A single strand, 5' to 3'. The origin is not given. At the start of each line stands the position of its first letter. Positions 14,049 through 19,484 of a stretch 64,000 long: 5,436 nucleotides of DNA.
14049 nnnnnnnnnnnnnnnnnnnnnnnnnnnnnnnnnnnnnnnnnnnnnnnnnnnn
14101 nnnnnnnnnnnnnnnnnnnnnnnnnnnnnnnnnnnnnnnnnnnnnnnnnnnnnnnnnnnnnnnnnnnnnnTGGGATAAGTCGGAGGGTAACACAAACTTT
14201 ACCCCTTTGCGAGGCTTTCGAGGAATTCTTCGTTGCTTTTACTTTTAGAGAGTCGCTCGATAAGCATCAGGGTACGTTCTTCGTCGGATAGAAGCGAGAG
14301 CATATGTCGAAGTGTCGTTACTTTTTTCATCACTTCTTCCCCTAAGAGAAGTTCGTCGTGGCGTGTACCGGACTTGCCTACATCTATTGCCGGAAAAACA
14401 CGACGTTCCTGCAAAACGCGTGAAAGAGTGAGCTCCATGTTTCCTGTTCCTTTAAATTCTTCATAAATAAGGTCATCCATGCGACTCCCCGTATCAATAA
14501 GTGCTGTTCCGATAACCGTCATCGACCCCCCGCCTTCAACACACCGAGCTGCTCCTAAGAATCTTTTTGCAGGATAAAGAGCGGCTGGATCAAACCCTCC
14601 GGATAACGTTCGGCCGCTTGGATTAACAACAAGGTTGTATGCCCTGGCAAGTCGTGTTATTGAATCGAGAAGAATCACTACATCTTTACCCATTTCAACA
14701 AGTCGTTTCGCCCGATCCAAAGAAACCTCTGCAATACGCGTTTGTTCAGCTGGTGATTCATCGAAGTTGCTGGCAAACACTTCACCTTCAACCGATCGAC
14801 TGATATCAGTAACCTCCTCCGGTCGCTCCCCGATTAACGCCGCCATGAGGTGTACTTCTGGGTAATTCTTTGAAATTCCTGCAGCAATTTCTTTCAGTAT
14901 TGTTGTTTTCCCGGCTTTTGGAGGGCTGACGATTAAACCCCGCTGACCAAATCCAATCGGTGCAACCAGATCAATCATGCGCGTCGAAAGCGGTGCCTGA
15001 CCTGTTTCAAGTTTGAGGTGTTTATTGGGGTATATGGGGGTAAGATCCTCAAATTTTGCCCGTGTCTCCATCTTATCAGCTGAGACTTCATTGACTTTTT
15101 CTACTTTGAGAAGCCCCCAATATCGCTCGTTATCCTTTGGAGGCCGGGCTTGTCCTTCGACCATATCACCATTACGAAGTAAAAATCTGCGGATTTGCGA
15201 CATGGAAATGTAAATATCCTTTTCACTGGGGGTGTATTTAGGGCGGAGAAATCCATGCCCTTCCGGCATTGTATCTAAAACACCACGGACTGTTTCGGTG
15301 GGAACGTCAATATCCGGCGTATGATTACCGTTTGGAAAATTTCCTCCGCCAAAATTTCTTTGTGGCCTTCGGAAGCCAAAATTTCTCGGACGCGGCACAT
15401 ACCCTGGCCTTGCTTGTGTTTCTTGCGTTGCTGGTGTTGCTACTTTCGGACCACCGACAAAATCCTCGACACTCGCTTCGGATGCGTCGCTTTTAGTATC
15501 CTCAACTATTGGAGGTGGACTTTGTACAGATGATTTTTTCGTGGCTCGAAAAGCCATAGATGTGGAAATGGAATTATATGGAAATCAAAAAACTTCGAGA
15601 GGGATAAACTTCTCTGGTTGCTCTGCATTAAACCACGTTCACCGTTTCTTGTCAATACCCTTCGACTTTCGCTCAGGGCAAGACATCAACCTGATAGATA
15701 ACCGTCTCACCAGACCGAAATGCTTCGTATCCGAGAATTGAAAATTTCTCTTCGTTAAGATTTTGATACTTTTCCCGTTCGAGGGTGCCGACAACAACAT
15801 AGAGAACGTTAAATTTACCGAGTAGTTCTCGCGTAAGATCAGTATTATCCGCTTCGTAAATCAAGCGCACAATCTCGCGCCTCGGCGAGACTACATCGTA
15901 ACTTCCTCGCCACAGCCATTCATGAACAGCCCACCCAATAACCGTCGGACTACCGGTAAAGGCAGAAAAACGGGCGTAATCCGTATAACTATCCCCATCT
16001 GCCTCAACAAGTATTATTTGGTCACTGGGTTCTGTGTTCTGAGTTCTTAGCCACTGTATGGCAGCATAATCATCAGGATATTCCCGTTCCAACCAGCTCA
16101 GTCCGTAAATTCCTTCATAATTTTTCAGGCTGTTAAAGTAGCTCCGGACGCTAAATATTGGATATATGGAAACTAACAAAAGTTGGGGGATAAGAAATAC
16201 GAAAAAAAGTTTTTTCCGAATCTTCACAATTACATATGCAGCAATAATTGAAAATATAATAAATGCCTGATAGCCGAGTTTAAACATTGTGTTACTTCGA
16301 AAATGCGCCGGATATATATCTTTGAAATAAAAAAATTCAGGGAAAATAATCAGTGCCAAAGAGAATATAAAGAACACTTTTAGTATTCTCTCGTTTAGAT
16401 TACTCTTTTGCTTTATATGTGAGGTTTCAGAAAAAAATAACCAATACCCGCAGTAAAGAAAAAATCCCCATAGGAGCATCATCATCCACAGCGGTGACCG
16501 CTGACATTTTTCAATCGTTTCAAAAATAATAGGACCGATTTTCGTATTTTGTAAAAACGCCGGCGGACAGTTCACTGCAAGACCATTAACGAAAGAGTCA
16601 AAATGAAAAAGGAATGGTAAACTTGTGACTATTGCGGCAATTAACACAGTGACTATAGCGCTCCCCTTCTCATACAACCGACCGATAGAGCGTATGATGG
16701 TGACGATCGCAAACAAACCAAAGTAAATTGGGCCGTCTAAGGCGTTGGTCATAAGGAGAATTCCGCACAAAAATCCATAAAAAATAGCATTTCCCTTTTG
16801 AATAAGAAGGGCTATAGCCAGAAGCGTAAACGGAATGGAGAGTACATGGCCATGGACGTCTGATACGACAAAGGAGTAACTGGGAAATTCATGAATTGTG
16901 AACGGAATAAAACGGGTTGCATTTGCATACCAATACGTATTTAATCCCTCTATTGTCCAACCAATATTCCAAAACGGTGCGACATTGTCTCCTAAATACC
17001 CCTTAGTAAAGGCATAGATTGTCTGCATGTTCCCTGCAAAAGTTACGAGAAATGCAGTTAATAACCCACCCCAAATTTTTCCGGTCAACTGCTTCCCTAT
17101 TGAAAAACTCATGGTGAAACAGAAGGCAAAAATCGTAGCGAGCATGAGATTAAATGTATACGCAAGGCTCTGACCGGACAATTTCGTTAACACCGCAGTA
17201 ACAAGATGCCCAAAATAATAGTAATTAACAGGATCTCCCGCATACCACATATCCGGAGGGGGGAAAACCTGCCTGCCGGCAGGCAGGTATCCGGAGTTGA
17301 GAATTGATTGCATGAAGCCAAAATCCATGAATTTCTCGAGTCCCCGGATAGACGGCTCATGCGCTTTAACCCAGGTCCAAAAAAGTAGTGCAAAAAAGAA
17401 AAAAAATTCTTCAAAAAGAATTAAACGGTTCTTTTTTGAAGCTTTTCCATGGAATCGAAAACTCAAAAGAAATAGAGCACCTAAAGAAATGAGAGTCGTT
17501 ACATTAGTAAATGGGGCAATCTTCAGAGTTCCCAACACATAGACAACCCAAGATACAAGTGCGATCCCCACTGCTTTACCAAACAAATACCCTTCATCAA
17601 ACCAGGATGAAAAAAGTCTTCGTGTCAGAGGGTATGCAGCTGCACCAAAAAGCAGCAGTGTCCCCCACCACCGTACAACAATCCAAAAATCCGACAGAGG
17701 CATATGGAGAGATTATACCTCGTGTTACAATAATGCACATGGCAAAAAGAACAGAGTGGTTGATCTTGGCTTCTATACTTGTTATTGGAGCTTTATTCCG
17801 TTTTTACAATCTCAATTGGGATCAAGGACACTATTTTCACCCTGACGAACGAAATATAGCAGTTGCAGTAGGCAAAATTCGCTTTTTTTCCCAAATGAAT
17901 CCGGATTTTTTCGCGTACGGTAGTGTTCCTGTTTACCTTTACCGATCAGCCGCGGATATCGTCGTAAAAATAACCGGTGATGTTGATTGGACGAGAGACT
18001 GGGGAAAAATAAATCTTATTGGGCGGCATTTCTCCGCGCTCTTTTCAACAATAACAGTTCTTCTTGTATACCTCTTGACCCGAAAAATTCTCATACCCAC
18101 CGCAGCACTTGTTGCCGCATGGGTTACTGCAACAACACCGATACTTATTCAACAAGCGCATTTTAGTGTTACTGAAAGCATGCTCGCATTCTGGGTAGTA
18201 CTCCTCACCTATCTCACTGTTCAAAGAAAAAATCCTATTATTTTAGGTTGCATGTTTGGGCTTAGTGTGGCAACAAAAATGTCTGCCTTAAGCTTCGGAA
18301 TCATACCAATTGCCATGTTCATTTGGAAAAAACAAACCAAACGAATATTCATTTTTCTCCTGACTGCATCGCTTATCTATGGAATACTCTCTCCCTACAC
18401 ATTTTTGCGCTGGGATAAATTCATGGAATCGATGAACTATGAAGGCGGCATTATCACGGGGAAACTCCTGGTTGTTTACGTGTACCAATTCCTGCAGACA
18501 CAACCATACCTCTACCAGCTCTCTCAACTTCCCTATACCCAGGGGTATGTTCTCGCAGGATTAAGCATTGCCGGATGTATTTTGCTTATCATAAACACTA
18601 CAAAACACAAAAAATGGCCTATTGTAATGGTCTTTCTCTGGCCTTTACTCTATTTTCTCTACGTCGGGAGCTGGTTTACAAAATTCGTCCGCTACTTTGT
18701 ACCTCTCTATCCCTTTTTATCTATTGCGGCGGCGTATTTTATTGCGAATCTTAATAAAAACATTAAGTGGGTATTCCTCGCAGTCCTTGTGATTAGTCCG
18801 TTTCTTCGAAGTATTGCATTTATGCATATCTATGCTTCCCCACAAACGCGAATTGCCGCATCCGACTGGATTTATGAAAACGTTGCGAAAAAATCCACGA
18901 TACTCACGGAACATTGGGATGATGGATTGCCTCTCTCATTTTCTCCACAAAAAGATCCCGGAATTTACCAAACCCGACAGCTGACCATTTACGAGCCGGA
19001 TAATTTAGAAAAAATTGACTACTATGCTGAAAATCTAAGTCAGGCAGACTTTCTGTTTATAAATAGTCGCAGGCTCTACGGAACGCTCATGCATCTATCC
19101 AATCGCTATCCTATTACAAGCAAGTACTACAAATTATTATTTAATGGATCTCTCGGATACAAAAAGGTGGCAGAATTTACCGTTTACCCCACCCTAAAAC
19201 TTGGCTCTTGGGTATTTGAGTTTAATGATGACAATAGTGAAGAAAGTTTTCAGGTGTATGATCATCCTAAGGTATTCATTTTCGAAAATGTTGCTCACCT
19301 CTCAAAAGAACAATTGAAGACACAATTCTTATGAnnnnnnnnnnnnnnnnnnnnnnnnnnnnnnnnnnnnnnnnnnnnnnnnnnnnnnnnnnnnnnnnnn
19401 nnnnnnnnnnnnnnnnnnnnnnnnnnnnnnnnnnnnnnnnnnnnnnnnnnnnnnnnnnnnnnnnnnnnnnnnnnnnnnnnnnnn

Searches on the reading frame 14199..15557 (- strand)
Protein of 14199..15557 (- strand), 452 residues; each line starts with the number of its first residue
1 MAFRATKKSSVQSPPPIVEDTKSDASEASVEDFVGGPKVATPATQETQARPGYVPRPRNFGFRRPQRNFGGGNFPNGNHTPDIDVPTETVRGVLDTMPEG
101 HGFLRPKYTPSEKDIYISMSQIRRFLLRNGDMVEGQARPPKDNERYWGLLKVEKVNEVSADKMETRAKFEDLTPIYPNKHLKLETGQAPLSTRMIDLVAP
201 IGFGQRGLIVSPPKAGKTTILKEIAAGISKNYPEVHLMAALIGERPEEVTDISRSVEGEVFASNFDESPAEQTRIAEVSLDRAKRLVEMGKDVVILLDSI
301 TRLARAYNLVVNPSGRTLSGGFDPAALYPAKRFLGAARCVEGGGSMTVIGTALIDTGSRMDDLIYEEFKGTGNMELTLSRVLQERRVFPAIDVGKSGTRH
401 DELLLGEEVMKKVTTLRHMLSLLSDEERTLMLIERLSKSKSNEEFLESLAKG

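Call 13: search_protein_families(library=pfam, proteins=[window:14199-15557:-], max_evalue=0.001)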
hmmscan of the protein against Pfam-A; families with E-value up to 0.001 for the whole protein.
window:14199-15557:- (452 aa): 3 families
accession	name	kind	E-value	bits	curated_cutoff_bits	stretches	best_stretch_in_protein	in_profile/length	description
PF00006.31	ATP-synt_ab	-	4.8e-29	102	29.5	1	192-396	2-211/213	ATP synthase alpha/beta family, nucleotide-binding domain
PF07497.18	Rho_RNA_bind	-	1.1e-27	96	27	1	91-159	2-71/73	Rho termination factor, RNA-binding domain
PF08206.17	OB_RNB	-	0.00037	20.6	24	1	92-139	1-44/58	Ribonuclease B OB domain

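Call 59: list_cluster_members(proteins=[window:14202-15557:-, window:21990-23282:-, window:13097-14170:-, window:23319-24440:-])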
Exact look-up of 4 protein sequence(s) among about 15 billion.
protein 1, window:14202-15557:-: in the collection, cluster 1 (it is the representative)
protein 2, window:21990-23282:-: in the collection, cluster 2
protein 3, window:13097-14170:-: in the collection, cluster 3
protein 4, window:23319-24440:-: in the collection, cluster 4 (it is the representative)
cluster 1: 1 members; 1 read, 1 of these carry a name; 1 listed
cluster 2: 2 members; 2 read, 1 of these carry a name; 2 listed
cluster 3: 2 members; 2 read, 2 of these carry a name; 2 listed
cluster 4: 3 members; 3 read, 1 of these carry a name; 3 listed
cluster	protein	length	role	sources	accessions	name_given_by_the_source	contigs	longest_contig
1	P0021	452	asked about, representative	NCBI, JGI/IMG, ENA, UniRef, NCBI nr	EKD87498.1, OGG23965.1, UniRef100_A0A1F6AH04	MAG: hypothetical protein ACD_36C00053G0002 [uncultured bacterium] | Transcription termination factor Rho n=1 Tax=Candidatus Gottesmanbacteria bacterium ...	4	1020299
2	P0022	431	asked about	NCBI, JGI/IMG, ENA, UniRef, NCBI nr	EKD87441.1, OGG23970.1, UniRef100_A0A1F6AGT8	MAG: hypothetical protein ACD_36C00081G0005 [uncultured bacterium] | DNA repair protein RadA n=1 Tax=Candidatus Gottesmanbacteria bacterium ...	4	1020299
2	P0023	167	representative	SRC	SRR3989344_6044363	-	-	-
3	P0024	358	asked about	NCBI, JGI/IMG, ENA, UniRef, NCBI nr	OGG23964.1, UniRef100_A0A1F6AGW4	hypothetical protein A3A79_02065 [Candidatus Gottesmanbacteria bacterium ... | LysM domain-containing protein n=1 Tax=Candidatus Gottesmanbacteria bacterium ... | MAG: hypothetical protein A3A79_02065 [Candidatus Gottesmanbacteria bacterium ...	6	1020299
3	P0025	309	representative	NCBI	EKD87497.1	MAG: lipoprotein precursor, partial [uncultured bacterium]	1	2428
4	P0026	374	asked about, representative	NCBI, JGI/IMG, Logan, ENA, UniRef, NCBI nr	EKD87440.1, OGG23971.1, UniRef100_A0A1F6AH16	MAG: 30S ribosomal protein S1 [uncultured bacterium] | S1 motif domain-containing protein n=1 Tax=Candidatus Gottesmanbacteria bacterium ...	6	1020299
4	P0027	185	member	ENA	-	-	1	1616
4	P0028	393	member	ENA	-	-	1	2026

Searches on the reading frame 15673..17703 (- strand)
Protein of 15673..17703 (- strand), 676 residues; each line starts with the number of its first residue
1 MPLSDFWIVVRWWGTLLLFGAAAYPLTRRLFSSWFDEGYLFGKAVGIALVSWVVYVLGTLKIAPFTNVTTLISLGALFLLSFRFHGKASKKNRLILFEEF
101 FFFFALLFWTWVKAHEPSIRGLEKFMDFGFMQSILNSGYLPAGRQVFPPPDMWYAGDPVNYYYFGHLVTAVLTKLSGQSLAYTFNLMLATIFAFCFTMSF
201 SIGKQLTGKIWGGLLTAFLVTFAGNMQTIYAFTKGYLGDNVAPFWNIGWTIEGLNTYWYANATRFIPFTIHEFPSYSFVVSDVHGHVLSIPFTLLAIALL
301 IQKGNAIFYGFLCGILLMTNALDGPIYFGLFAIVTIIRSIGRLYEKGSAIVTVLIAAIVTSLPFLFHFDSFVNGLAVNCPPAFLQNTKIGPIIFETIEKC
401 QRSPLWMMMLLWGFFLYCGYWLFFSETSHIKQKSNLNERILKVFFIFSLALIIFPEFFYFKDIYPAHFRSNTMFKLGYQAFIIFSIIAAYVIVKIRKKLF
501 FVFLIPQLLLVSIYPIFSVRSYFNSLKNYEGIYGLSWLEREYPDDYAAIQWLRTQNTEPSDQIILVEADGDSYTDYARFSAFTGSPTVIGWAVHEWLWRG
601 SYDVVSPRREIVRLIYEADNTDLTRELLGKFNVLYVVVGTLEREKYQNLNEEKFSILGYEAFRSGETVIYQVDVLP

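Call 13: search_protein_families(library=pfam, proteins=[window:15673-17703:-], max_evalue=0.001)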
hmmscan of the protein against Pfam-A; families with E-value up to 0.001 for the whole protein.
window:15673-17703:- (676 aa): 1 family
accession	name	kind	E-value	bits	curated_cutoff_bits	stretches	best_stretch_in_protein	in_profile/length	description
PF10060.15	DUF2298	-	2.7e-88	297.5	27.8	2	49-426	1-386/488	Uncharacterized membrane protein (DUF2298)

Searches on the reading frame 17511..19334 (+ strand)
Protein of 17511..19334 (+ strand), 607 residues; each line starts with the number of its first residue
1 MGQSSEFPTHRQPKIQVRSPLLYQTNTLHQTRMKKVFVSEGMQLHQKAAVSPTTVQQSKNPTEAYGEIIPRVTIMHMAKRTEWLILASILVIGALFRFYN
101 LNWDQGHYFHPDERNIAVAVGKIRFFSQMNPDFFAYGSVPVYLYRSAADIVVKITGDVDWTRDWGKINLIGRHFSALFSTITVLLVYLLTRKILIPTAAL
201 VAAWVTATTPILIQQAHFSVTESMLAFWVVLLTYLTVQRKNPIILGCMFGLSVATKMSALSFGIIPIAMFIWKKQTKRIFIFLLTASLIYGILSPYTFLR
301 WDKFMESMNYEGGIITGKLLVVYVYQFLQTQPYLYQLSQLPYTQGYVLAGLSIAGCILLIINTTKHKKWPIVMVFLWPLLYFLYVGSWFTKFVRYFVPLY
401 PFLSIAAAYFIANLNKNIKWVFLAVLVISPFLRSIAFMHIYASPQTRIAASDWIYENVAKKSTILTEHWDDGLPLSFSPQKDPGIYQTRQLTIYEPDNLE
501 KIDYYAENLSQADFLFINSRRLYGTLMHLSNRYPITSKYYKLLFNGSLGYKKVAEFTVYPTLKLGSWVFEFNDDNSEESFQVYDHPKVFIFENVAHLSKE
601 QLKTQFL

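Call 13: search_protein_families(library=pfam, proteins=[window:17511-19334:+], max_evalue=0.001)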
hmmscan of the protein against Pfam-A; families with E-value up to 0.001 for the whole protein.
window:17511-19334:+ (607 aa): 2 families
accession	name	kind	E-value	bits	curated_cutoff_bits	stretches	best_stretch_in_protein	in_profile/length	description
PF13231.12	PMT_2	-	1.4e-08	35.5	26.1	1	172-292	25-153/160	Dolichyl-phosphate-mannose-protein mannosyltransferase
PF02366.24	PMT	-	0.00014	22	22.7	1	172-241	86-158/245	Dolichyl-phosphate-mannose-protein mannosyltransferase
